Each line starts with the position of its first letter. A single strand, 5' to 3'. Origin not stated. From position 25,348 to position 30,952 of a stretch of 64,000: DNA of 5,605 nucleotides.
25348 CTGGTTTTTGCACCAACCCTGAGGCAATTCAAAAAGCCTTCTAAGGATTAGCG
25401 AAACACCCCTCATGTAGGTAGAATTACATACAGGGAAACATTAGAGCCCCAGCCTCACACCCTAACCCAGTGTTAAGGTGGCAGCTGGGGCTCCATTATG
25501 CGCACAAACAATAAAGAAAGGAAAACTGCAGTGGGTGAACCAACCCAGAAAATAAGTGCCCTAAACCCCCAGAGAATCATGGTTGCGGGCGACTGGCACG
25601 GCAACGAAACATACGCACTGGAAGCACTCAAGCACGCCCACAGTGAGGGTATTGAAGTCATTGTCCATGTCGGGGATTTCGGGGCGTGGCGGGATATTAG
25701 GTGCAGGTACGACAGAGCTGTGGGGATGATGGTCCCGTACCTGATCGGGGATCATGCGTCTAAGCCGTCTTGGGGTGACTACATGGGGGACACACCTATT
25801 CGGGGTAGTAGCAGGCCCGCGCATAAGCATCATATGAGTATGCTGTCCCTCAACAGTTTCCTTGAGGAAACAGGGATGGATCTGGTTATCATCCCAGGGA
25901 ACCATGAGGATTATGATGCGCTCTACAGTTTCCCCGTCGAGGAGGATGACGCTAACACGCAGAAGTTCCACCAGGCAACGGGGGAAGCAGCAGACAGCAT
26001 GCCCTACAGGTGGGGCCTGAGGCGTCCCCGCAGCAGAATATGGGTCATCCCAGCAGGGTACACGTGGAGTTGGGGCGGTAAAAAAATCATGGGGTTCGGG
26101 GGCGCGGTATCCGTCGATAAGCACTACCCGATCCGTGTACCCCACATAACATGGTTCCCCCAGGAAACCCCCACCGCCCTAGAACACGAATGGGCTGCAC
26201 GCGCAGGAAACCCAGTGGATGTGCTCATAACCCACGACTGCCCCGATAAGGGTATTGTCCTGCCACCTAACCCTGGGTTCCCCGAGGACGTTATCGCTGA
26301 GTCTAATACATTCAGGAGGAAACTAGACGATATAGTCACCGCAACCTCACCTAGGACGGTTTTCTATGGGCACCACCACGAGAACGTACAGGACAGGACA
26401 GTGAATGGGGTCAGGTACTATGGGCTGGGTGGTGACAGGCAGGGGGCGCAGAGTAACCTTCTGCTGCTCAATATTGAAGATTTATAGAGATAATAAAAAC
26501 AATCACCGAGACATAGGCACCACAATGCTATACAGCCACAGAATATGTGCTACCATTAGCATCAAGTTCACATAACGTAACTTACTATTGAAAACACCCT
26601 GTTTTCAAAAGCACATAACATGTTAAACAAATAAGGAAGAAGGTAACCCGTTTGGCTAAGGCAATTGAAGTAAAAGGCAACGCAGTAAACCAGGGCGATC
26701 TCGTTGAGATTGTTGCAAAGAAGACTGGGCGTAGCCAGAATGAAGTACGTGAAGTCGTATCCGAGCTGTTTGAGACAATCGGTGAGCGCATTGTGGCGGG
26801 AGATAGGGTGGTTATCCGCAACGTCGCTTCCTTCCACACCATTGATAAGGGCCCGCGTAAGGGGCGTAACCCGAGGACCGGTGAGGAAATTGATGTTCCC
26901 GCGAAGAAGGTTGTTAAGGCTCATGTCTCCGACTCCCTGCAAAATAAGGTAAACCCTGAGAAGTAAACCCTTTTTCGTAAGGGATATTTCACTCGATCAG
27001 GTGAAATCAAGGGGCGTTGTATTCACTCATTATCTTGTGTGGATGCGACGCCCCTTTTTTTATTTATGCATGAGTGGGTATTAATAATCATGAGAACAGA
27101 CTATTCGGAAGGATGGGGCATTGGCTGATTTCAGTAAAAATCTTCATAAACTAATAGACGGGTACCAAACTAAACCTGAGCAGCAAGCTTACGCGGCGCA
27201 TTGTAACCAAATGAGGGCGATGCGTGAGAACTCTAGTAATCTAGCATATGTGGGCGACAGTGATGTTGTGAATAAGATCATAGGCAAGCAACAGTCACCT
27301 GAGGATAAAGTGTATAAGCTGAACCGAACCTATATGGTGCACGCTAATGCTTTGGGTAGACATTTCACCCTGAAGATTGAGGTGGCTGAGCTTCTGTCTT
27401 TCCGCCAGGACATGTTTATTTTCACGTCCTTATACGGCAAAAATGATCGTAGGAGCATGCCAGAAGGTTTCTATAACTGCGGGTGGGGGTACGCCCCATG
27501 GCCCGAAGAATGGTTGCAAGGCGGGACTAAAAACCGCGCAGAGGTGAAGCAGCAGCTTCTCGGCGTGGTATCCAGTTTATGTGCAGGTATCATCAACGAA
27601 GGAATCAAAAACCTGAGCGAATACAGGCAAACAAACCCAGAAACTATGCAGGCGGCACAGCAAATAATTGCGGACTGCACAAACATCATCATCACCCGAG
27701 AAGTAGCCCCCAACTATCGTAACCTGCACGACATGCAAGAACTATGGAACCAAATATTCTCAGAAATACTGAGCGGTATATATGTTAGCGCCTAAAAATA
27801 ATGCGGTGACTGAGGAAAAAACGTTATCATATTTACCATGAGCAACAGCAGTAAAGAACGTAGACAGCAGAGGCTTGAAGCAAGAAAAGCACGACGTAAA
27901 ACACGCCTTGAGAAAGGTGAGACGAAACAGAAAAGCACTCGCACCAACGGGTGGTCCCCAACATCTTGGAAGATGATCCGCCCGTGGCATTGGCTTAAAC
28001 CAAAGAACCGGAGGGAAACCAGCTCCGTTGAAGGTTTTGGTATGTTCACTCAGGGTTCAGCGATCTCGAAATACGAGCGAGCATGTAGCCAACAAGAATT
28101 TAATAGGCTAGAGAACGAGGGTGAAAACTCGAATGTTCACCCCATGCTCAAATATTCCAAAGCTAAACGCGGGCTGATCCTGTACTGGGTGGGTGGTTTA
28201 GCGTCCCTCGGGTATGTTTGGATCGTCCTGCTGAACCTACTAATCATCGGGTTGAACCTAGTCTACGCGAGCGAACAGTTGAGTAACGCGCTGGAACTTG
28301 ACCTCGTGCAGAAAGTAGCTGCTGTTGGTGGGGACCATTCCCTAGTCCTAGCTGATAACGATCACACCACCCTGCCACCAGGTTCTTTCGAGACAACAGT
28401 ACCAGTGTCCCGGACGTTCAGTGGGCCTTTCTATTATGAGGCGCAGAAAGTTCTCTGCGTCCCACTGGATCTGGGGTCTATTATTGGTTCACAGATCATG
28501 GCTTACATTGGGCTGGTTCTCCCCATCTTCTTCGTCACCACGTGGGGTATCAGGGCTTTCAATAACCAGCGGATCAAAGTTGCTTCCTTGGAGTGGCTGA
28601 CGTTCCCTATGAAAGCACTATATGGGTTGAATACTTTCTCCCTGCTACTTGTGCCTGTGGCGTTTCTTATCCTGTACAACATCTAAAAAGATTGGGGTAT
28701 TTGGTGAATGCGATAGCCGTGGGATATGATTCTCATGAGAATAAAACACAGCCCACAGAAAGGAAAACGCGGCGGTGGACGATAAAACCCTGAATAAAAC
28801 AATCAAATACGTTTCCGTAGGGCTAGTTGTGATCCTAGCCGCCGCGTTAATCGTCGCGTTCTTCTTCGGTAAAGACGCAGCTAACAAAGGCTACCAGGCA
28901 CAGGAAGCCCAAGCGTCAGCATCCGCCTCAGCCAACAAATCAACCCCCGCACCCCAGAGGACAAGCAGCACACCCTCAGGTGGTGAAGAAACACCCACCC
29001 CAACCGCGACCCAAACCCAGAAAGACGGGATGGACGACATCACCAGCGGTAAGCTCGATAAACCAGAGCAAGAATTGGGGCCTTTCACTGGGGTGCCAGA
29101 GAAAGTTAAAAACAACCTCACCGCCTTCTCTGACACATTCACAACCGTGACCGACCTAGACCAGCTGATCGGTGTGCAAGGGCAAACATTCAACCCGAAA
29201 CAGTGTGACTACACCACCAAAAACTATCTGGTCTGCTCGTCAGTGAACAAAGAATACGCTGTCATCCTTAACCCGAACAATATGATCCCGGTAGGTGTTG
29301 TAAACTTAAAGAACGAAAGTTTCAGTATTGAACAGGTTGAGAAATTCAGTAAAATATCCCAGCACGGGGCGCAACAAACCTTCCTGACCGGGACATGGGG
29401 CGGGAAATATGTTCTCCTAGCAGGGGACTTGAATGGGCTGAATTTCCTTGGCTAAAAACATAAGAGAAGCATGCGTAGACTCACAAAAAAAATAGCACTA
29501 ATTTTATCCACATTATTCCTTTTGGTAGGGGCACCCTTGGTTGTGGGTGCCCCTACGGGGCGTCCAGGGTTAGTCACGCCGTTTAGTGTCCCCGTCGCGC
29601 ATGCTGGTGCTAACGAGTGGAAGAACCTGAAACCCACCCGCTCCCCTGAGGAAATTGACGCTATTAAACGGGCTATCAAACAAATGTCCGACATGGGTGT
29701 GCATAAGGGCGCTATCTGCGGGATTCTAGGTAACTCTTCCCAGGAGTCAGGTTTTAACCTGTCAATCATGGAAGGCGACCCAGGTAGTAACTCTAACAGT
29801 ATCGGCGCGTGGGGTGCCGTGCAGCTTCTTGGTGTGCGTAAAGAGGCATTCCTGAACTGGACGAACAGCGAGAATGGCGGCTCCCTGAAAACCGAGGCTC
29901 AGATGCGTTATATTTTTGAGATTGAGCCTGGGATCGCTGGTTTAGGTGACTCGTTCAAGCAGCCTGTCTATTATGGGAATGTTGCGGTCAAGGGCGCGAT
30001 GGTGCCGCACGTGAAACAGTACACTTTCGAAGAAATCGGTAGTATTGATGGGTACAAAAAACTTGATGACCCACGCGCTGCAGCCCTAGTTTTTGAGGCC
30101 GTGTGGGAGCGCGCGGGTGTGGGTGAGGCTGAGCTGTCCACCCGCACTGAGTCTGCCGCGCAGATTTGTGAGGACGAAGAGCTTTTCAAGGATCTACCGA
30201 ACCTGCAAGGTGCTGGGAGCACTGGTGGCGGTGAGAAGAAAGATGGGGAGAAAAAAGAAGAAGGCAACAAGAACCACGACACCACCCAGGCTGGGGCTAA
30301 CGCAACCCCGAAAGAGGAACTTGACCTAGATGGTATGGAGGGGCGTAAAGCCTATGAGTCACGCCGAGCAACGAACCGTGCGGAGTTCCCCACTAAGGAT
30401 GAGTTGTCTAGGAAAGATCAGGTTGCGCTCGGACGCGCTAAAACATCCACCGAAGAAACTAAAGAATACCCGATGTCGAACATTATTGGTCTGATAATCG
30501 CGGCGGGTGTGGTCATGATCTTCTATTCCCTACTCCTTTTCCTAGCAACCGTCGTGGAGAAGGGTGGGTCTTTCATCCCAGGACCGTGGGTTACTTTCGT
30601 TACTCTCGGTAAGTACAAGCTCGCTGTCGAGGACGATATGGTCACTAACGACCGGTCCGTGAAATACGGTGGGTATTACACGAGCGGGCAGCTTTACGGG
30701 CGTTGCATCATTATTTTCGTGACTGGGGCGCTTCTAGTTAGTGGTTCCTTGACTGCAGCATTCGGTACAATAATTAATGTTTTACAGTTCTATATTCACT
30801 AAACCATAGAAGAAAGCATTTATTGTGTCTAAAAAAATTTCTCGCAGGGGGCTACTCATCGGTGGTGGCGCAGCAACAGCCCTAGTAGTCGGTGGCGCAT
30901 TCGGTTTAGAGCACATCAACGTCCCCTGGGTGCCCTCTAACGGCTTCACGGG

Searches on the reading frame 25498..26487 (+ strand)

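Call 13: search_protein_families(library=pfam, proteins=[window:25498-26487:+], max_evalue=0.001)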
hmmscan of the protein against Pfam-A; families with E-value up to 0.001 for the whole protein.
window:25498-26487:+ (329 aa): 2 families
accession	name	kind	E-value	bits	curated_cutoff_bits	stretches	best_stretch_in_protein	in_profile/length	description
PF00149.33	Metallophos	-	1e-11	46.1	21.5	1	26-295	2-190/191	Calcineurin-like phosphoesterase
PF12850.12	Metallophos_2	-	1.6e-06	28.7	27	0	26-64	2-39/154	Calcineurin-like phosphoesterase superfamily domain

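Call 118: search_protein_families(library=phrogs, proteins=[window:25498-26487:+], max_evalue=0.001)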
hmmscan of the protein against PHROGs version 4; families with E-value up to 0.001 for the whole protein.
window:25498-26487:+ (329 aa): 1 family
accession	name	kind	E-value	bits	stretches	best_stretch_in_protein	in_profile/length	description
phrog_1649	-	other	1.9e-34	119.7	2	117-308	84-265/308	metallo-phosphoesterase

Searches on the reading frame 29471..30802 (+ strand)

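Call 13: search_protein_families(library=pfam, proteins=[window:29471-30802:+], max_evalue=0.001)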
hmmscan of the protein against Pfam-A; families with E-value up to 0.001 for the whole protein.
window:29471-30802:+ (443 aa): 1 family
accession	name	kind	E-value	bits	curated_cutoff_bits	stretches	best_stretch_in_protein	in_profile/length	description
PF18013.6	Phage_lysozyme2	-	1.6e-17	64.4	28.2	1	67-234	5-138/140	Phage tail lysozyme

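Call 118: search_protein_families(library=phrogs, proteins=[window:29471-30802:+], max_evalue=0.001)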
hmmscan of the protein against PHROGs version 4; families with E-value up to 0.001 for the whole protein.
window:29471-30802:+ (443 aa): 3 families
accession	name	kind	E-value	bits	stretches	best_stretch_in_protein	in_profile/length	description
phrog_11037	-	unknown function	9.7e-06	26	1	70-148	23-97/365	-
phrog_8949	-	unknown function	2e-05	25.2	1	75-149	346-413/557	-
phrog_9570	-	tail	0.0002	21.4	1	53-128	472-536/689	tail length tape measure protein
